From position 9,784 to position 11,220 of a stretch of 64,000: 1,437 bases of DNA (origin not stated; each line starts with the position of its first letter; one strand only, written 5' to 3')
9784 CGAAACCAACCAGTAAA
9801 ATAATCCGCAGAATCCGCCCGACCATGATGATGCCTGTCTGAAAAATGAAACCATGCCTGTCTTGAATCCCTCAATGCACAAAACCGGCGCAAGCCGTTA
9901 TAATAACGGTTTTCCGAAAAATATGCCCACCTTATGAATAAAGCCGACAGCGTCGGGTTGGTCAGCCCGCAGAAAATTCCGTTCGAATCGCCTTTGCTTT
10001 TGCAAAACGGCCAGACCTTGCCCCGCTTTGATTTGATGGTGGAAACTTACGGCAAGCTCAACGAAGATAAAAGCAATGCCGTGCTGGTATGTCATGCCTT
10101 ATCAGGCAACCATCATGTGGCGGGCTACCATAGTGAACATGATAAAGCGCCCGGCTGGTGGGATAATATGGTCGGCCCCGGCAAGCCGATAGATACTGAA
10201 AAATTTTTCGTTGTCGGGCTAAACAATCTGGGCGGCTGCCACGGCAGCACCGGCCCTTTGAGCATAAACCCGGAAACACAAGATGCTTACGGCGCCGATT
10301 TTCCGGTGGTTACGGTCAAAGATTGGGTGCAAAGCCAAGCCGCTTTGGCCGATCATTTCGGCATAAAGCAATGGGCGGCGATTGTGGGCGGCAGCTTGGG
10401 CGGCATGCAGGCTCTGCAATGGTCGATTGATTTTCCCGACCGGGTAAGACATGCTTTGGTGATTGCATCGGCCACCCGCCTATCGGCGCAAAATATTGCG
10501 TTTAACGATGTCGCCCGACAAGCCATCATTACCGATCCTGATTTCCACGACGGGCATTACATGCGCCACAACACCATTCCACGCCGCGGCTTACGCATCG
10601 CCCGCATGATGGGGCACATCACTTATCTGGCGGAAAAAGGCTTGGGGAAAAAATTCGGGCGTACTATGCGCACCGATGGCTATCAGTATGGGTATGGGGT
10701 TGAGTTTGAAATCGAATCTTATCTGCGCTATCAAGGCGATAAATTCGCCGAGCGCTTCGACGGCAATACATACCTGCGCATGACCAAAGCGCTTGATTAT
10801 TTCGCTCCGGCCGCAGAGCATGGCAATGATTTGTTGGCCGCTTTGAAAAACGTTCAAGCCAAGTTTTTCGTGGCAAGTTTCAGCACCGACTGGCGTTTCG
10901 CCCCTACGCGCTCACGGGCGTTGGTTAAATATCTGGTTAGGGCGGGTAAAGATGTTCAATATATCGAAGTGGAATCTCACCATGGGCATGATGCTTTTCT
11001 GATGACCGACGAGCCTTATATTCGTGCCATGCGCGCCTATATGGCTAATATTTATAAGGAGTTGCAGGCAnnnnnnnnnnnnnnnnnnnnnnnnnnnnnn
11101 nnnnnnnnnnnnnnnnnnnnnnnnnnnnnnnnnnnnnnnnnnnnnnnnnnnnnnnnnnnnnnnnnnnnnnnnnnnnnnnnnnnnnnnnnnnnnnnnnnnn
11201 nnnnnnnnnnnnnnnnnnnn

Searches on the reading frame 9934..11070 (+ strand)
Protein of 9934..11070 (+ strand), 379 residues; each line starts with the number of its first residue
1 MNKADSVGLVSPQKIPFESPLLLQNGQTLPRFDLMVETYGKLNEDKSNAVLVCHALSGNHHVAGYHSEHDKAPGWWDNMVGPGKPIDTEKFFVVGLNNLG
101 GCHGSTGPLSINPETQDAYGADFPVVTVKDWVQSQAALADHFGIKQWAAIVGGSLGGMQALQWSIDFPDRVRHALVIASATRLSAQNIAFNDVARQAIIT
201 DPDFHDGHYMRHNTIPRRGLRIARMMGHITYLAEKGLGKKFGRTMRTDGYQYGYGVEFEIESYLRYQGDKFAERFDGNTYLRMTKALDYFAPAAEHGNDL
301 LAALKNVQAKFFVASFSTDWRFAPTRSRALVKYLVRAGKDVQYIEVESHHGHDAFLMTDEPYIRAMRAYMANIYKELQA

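Call 78: search_protein_families(library=pfam, proteins=[window:9934-11070:+], max_evalue=0.00001)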
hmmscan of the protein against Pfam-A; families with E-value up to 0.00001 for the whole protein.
window:9934-11070:+ (379 aa): 1 family
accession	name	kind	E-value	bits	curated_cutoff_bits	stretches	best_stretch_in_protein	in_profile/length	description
PF00561.26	Abhydrolase_1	-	1.7e-17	64.3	25.8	1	48-333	1-224/245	alpha/beta hydrolase fold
